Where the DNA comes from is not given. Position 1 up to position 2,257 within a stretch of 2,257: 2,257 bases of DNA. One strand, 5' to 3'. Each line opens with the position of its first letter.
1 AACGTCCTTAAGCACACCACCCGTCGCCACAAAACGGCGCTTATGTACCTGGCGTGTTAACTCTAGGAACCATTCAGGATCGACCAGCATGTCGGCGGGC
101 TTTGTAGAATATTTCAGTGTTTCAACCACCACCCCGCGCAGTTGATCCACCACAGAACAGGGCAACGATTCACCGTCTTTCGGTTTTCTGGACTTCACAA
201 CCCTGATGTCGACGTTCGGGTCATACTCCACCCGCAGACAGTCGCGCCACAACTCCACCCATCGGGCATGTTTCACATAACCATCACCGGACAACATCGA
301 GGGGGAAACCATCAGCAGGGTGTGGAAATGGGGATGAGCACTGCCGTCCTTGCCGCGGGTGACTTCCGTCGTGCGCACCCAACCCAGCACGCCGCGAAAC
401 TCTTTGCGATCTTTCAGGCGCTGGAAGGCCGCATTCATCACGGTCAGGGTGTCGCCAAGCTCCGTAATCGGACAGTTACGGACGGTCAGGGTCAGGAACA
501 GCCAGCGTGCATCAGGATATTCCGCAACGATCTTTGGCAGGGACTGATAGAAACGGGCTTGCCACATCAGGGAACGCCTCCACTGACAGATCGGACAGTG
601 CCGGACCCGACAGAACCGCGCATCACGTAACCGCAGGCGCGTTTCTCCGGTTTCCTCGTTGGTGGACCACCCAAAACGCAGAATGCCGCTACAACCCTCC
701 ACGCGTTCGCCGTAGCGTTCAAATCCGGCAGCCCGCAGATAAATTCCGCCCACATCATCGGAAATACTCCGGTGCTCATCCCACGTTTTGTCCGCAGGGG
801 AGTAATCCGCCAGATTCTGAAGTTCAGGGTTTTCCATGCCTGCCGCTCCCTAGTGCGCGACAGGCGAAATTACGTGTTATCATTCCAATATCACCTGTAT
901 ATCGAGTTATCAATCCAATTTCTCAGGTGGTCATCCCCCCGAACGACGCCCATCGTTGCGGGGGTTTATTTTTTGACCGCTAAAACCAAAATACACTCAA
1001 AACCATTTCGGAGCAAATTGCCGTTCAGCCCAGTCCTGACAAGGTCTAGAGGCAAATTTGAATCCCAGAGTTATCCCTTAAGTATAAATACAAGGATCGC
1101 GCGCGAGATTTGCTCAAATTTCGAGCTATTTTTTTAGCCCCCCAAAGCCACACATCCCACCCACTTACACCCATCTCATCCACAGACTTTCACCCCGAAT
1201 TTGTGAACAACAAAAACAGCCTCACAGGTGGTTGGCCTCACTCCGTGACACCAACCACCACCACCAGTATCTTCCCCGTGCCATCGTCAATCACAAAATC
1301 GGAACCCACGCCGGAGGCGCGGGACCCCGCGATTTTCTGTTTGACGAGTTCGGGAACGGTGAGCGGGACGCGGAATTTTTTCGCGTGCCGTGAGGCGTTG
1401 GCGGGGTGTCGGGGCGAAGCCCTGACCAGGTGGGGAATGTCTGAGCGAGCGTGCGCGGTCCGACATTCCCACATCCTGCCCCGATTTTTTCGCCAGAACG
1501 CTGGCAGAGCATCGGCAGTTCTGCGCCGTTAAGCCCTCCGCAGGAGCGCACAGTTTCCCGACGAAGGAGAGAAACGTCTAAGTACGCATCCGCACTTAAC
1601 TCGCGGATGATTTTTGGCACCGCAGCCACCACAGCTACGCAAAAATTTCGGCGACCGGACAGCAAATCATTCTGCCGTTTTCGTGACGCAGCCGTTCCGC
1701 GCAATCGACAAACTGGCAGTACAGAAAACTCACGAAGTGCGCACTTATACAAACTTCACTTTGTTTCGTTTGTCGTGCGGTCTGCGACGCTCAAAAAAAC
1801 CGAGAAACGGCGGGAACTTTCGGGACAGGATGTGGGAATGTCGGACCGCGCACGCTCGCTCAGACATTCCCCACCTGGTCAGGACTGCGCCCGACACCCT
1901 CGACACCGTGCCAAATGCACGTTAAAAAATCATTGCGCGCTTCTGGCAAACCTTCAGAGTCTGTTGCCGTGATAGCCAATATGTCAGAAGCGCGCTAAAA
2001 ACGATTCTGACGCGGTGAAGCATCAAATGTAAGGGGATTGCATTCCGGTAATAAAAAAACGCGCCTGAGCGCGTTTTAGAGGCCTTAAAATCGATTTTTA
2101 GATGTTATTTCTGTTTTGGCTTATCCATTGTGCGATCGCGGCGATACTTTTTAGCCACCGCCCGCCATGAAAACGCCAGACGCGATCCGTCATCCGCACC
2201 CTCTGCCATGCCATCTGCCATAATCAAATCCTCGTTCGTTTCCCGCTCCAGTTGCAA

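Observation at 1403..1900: Perfect 58-bp inverted repeats enclosing a 347-bp non-coding spacer (about 500 bp unit) next to a rolling-circle rep gene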

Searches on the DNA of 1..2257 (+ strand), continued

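Call 91: get_annotated_region(hit=H33, flank=500)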
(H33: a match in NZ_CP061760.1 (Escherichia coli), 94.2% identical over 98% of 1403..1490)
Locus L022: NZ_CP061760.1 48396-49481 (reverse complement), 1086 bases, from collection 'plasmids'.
description: Escherichia coli O68:H12 strain 97.3 plasmid unnamed3, complete sequence
organism: Escherichia coli (NCBI taxid 2773706)
taxonomy: Bacteria; Pseudomonadota; Gammaproteobacteria; Enterobacterales; Enterobacteriaceae; Escherichia; Escherichia coli
host: -; source: Bos taurus,Isolate,non-specified beef samples; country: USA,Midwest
typing (MOB-suite, as given by PLSDB): conjugative; replicon IncFIB,IncFIB,IncI-gamma/K1; relaxase MOBP; mating-pair formation MPF_I
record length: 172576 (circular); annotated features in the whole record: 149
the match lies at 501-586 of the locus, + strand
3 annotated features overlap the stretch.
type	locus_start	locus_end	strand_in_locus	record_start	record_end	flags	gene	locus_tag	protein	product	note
CDS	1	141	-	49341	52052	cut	-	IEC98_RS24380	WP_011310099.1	relaxase/mobilization nuclease domain-containing protein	-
CDS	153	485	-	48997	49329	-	mobA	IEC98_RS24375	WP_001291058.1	plasmid mobilization protein MobA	GO:0006355 - regulation of DNA-templated transcription [Evidence IEA]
CDS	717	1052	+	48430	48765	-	-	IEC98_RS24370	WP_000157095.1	molybdopterin-guanine dinucleotide biosynthesis protein MobC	-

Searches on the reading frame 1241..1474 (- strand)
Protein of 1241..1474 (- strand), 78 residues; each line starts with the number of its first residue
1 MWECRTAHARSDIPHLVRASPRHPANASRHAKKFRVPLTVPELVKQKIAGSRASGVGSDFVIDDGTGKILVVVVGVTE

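Call 48: search_protein_families(proteins=[window:1241-1474:-], library=ncbifam, max_evalue=0.01)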
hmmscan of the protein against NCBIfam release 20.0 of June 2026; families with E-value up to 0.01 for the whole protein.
seq(78 aa): 0 families
